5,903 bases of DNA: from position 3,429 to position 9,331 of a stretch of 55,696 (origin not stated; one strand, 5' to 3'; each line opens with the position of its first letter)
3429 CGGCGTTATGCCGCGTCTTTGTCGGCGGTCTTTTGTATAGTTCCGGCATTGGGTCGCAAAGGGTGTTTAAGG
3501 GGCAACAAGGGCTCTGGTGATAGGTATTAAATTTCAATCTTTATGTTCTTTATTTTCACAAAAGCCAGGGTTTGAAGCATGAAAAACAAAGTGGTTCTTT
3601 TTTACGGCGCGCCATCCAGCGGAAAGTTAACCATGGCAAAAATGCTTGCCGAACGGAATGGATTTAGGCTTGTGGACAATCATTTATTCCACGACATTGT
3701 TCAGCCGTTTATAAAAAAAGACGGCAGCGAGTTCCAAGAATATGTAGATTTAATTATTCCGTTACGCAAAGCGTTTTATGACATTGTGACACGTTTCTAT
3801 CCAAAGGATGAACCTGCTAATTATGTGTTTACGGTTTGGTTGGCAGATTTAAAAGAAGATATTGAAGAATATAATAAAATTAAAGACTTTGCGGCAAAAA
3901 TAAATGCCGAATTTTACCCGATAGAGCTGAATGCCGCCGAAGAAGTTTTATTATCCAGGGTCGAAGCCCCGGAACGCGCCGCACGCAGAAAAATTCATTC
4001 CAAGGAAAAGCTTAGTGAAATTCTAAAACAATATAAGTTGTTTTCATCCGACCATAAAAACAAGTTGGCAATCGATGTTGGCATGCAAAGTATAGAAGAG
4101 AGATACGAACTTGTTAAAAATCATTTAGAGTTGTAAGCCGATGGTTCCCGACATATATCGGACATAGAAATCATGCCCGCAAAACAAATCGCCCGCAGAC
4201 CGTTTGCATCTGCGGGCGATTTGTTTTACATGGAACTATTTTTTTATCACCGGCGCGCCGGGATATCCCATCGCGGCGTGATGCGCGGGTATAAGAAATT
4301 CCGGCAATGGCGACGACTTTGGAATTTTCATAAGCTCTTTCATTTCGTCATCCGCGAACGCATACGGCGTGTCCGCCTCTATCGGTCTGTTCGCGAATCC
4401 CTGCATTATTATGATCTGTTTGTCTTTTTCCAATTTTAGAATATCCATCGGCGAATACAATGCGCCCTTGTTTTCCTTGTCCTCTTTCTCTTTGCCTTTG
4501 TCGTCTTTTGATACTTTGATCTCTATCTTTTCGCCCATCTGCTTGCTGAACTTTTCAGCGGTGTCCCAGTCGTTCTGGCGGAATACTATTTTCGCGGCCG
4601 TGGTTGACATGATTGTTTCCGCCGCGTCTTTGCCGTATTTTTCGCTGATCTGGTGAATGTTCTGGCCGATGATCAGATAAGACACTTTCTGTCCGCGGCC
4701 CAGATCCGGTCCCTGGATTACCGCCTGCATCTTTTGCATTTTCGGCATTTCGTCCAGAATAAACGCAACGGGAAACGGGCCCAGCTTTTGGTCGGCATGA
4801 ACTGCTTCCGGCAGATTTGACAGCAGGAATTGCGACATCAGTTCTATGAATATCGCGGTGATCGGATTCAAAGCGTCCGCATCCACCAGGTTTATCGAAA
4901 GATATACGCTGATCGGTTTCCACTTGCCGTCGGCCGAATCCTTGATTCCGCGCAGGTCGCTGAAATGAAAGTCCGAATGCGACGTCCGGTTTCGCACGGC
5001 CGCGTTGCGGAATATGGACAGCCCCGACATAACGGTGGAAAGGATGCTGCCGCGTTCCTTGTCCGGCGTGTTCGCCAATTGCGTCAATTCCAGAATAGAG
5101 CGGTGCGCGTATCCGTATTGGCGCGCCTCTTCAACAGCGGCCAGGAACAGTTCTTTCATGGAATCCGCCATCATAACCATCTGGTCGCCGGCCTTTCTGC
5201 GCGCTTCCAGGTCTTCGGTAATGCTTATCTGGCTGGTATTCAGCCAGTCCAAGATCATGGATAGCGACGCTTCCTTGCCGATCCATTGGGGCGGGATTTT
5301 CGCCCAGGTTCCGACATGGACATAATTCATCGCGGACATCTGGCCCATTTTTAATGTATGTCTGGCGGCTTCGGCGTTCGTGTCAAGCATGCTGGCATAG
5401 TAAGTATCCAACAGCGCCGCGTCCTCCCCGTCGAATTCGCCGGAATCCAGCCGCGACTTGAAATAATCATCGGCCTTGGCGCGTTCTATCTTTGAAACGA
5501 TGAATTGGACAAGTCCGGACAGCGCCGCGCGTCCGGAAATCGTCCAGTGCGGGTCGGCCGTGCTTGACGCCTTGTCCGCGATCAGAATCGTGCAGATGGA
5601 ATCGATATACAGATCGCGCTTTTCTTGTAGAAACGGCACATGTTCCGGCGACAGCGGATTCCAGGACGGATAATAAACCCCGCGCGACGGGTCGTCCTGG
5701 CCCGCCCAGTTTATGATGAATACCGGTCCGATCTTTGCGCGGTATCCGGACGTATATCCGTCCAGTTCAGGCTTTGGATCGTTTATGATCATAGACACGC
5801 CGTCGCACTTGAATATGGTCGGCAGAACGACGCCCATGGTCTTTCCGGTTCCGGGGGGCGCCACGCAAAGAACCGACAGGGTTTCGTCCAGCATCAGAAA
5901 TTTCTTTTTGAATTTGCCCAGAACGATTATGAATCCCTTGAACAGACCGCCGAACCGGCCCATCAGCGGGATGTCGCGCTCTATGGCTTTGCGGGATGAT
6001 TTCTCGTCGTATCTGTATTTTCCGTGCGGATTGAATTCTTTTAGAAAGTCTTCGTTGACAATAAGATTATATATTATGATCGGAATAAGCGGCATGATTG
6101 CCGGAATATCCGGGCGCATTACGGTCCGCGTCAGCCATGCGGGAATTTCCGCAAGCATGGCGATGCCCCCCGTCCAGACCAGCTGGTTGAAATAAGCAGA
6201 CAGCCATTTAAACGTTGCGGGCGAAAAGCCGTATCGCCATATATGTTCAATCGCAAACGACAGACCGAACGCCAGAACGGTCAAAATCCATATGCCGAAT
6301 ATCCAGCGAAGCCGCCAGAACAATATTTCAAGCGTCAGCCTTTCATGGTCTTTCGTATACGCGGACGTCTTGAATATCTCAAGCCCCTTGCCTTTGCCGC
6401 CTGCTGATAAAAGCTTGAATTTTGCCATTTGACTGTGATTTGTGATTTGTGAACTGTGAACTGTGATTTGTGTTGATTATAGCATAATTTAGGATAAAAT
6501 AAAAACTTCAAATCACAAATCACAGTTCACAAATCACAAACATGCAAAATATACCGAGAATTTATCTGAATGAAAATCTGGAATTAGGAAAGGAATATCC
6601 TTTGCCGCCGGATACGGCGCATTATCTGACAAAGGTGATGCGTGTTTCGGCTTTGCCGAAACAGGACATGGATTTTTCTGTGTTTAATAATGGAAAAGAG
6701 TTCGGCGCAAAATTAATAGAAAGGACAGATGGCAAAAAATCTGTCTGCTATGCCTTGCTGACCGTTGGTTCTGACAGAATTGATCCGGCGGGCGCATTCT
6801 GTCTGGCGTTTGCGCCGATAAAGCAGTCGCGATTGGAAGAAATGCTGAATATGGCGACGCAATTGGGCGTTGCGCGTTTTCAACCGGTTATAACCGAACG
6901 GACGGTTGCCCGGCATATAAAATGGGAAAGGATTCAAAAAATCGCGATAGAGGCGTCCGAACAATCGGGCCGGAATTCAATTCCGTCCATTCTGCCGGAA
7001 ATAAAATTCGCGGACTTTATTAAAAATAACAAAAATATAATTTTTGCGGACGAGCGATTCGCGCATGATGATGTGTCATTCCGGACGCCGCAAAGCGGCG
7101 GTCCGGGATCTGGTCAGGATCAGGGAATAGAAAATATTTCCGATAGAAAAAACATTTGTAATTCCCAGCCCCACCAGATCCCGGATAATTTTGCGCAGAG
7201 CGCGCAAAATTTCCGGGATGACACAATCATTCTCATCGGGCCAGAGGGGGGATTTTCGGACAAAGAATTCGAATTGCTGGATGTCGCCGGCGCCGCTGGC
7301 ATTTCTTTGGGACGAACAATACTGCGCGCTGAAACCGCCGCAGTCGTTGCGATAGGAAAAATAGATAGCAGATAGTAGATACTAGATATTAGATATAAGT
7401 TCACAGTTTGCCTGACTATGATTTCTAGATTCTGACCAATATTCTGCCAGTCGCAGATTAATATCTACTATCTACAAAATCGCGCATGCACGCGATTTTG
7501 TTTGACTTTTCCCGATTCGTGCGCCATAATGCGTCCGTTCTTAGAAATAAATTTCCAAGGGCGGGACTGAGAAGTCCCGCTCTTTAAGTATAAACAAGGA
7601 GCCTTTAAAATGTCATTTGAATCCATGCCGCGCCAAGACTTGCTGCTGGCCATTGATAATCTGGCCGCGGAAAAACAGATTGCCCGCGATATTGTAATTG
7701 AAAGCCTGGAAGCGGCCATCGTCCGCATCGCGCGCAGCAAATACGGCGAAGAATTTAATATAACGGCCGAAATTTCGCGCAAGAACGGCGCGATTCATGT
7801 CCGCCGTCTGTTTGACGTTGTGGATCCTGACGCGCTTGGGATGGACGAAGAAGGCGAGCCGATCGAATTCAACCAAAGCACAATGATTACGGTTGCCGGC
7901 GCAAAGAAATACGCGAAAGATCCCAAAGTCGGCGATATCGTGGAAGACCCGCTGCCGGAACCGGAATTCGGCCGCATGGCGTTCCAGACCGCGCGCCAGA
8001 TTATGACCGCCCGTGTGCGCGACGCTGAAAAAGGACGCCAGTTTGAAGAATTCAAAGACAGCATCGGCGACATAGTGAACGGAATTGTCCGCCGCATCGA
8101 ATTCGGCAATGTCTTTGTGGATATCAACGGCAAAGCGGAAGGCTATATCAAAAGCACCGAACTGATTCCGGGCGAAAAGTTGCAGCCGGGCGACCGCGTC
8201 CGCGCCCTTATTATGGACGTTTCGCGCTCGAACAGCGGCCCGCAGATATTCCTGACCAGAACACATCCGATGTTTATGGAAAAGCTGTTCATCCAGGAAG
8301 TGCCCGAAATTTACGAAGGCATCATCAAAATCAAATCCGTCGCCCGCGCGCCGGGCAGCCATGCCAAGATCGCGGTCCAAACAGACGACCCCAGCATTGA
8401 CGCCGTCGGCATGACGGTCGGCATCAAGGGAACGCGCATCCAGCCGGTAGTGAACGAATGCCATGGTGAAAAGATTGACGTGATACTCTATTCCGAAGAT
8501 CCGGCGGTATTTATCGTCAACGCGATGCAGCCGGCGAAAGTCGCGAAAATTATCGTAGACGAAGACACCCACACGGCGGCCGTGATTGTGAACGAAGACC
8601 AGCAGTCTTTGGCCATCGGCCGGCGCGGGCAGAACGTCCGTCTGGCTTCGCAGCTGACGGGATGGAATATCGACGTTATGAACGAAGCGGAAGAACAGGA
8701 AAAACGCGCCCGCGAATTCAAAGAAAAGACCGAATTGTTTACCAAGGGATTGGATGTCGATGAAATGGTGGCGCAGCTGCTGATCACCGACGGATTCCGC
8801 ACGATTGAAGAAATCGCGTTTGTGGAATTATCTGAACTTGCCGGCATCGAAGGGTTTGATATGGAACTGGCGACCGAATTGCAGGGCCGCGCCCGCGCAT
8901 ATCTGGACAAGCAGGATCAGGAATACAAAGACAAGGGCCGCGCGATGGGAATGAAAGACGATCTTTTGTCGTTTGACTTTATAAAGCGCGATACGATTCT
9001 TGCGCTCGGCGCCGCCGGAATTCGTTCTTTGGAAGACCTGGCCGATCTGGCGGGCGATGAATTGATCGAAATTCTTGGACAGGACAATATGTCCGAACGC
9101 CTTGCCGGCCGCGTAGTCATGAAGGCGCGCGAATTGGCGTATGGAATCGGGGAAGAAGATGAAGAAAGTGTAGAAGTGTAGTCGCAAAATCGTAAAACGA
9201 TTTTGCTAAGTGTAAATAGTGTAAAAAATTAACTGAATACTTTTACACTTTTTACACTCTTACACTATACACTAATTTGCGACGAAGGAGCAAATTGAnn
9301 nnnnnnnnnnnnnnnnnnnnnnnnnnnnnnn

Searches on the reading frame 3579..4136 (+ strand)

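Call 11: search_protein_families(library=pfam, proteins=[window:3579-4136:+], max_evalue=0.00001)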
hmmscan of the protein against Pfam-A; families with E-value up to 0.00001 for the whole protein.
window:3579-4136:+ (185 aa): 0 families

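Call 30: search_protein_families(library=pfam, proteins=[window:3579-4136:+], max_evalue=0.05)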
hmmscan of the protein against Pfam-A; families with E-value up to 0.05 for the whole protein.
window:3579-4136:+ (185 aa): 7 families
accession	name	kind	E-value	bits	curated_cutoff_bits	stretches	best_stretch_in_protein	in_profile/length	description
PF20720.3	nSTAND3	-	3.1e-05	24.2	27.2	1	2-25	16-39/155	Novel STAND NTPase 3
PF13189.12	Cytidylate_kin2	-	0.00071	20.2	28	1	11-76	7-70/176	Cytidylate kinase-like family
PF13671.12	AAA_33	-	0.0013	19.4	27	1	5-143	1-131/143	AAA domain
PF13238.12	AAA_18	-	0.0018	19.1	29.4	1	6-130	1-110/128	AAA domain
PF13521.12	AAA_28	-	0.0025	18.5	27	1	6-33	2-29/164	AAA domain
PF21584.2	2L_N_poxvirus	-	0.023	14.9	27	1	68-103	51-83/173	Poxvirus, 2L, N-terminal domain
PF01712.25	dNK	-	0.048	13.8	27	0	13-34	8-29/203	Deoxynucleoside kinase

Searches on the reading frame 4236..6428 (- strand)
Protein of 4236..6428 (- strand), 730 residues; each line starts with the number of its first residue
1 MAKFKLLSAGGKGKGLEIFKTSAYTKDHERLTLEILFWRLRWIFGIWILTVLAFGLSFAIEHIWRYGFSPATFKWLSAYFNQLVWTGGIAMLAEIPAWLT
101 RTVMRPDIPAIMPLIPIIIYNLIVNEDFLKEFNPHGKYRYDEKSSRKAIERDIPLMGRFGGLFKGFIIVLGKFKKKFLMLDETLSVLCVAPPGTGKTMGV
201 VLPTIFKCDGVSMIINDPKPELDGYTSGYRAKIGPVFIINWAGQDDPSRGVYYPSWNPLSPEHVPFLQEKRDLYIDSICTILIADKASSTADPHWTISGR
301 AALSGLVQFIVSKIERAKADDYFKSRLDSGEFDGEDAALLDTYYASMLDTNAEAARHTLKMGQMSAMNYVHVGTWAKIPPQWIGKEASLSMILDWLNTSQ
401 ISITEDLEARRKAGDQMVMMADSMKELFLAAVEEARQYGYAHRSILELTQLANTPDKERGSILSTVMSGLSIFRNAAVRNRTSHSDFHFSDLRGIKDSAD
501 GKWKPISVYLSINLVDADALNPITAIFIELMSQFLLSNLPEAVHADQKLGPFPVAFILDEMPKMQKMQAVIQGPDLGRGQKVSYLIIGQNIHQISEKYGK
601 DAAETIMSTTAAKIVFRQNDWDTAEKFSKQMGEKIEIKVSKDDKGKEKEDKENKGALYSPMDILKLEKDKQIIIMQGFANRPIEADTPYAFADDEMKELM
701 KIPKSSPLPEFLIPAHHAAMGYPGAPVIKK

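Call 11: search_protein_families(library=pfam, proteins=[window:4236-6428:-], max_evalue=0.00001)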
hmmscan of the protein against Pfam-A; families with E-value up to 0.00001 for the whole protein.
window:4236-6428:- (730 aa): 3 families
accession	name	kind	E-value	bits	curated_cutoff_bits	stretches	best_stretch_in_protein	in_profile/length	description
PF02534.20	T4SS-DNA_transf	-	1.4e-51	176.2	20.1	2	441-699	205-454/468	Type IV secretory system Conjugative DNA transfer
PF12696.13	TraG-D_C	-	3.1e-20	72.8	22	1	553-666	1-124/126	TraM recognition site of TraD and TraG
PF10412.15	TrwB_AAD_bind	-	1.8e-16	60.4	20.5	1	453-634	162-326/387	Type IV secretion-system coupling protein DNA-binding domain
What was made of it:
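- A VirD4-type coupling protein is in the window at 4236..6428 (call 11).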

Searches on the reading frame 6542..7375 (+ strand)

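Call 11: search_protein_families(library=pfam, proteins=[window:6542-7375:+], max_evalue=0.00001)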
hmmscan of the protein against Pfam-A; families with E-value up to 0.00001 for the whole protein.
window:6542-7375:+ (277 aa): 1 family
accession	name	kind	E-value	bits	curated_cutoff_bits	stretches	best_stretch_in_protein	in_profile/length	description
PF04452.19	Methyltrans_RNA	-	4.1e-40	137.5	23.9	2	87-174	8-103/165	RNA methyltransferase domain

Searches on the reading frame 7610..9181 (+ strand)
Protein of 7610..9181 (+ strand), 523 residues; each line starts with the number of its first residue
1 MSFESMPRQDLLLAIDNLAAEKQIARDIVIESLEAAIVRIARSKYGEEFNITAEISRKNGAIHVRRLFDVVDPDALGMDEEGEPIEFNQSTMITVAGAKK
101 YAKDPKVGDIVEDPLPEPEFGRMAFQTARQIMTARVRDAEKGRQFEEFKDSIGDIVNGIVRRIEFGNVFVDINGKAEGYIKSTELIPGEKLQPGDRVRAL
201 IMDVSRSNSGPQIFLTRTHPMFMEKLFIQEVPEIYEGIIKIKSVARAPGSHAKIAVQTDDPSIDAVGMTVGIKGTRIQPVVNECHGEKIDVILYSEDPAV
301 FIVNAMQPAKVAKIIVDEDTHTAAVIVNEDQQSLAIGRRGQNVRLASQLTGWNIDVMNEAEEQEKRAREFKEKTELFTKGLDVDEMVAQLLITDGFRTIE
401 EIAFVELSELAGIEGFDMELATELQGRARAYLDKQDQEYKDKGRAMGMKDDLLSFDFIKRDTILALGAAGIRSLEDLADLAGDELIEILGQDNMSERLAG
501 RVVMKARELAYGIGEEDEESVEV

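Call 11: search_protein_families(library=pfam, proteins=[window:7610-9181:+], max_evalue=0.00001)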
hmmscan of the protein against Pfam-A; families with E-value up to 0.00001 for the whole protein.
window:7610-9181:+ (523 aa): 5 families
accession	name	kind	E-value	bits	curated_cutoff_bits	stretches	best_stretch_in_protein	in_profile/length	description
PF08529.16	NusA_N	-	1.1e-26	93.8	23.8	1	10-141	1-118/119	NusA N-terminal domain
PF13184.12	KH_5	-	8.6e-25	87.1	27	1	248-315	1-68/69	NusA-like KH domain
PF00575.29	S1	-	1.4e-07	32.2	22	1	150-210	2-68/74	S1 RNA binding domain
PF14520.12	HHH_5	-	4.6e-07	30.7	27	0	451-508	3-57/57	Helix-hairpin-helix domain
PF23095.1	KH_NusA_C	-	1.6e-06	28.5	34.2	1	323-359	1-36/59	Transcription termination/antitermination protein NusA, KH domain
